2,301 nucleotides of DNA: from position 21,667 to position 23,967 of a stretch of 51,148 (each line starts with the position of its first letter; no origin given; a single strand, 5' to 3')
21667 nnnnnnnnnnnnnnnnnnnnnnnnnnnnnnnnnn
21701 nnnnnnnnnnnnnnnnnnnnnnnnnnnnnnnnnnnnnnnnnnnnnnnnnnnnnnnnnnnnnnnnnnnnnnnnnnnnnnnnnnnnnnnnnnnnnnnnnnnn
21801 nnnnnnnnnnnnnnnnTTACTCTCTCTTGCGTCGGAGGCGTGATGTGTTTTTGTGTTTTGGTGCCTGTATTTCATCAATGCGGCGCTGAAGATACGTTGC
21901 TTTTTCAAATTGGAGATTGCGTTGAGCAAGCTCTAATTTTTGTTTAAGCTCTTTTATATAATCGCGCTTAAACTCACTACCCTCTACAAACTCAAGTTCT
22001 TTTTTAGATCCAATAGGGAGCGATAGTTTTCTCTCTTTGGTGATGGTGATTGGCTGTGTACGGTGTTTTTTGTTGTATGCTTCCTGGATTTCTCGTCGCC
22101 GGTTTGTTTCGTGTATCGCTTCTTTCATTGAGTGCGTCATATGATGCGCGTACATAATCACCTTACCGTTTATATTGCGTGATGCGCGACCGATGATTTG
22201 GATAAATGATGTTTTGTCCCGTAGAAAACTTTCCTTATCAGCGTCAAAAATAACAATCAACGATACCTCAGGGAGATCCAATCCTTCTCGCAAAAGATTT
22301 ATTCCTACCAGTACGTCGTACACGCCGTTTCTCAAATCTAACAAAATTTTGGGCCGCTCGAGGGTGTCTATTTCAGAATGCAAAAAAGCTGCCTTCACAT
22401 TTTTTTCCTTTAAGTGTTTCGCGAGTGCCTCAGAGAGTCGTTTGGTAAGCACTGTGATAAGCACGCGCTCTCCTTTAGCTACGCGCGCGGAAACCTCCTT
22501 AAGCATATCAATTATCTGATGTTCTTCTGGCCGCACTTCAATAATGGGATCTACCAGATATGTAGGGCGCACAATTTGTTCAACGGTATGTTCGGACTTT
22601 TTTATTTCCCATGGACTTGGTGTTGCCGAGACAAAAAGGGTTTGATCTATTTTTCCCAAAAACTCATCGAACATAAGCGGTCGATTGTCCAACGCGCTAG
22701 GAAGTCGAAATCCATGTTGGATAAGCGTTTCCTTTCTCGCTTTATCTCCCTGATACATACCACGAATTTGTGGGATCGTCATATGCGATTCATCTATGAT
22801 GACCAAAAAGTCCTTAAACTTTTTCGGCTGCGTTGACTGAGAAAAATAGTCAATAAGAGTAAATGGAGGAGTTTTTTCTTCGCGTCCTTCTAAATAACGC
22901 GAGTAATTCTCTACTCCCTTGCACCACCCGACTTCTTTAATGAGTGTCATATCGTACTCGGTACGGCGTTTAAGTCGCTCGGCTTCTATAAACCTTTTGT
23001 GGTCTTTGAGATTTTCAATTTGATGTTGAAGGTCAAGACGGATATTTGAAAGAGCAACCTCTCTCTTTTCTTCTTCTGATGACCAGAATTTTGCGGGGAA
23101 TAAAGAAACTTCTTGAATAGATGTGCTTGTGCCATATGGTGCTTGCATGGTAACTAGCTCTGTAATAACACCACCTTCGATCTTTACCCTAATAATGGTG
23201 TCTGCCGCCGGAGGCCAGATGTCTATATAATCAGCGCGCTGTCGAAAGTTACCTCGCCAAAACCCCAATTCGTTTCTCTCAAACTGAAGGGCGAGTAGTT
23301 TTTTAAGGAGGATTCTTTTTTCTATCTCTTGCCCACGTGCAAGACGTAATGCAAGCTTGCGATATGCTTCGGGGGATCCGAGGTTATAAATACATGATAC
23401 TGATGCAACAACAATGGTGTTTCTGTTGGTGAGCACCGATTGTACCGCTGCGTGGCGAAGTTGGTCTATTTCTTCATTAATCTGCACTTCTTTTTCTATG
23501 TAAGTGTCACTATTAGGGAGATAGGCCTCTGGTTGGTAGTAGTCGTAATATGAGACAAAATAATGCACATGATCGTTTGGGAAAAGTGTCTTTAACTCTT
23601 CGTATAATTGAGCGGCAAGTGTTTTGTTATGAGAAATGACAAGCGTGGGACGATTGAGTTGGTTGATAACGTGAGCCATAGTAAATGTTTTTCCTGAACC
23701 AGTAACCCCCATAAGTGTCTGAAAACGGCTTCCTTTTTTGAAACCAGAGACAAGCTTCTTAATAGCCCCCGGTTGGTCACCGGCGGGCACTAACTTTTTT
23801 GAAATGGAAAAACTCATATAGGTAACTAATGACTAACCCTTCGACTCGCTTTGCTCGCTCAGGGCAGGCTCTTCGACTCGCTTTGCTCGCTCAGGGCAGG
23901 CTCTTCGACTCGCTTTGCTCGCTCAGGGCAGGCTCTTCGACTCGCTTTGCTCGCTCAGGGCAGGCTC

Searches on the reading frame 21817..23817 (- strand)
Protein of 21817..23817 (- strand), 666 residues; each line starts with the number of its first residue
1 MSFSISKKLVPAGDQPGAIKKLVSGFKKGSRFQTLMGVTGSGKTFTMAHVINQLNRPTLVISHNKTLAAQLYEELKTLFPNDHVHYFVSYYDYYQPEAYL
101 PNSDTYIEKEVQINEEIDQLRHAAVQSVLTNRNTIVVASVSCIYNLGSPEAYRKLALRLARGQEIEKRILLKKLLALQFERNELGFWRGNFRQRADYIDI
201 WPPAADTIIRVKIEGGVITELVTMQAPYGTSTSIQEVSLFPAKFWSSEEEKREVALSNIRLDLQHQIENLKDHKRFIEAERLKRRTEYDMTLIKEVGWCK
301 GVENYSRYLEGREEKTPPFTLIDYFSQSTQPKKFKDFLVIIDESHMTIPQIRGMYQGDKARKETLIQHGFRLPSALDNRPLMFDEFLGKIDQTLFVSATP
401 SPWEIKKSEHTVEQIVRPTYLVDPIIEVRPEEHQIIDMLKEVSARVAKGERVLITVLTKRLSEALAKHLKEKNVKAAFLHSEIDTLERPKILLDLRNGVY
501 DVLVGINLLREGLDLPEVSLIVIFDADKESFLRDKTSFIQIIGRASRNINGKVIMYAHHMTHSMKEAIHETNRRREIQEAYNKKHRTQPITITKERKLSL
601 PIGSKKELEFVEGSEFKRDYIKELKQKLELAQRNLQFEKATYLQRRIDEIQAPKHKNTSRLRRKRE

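Call 68: search_protein_families(library=pfam, proteins=[window:21817-23817:-], max_evalue=0.01)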
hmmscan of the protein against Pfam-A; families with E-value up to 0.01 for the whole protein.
window:21817-23817:- (666 aa): 8 families
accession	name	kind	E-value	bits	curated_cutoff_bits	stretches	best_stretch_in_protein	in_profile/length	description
PF00271.37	Helicase_C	-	6.5e-20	71.9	23.5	1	437-547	4-108/110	Helicase conserved C-terminal domain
PF12344.14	UvrB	-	6.2e-17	61.6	27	1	555-595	1-41/43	Ultra-violet resistance protein B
PF17757.6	UvrB_inter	-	2.7e-15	56.7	22.9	1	157-243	1-89/91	UvrB interaction domain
PF04851.21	ResIII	-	3.1e-12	47.2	22.5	1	14-84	7-82/164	Type III restriction enzyme, res subunit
PF00270.35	DEAD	-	3.4e-08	33.9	26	1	35-85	19-77/167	DEAD/DEAH box helicase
PF13401.12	AAA_22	-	0.00051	20.8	27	1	29-101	4-65/130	AAA domain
PF13604.12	AAA_30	-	0.00096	19.4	27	1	27-88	15-77/191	AAA domain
PF18766.7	SWI2_SNF2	-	0.0053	16.9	26.7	0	18-76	5-69/221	SWI2/SNF2 ATPase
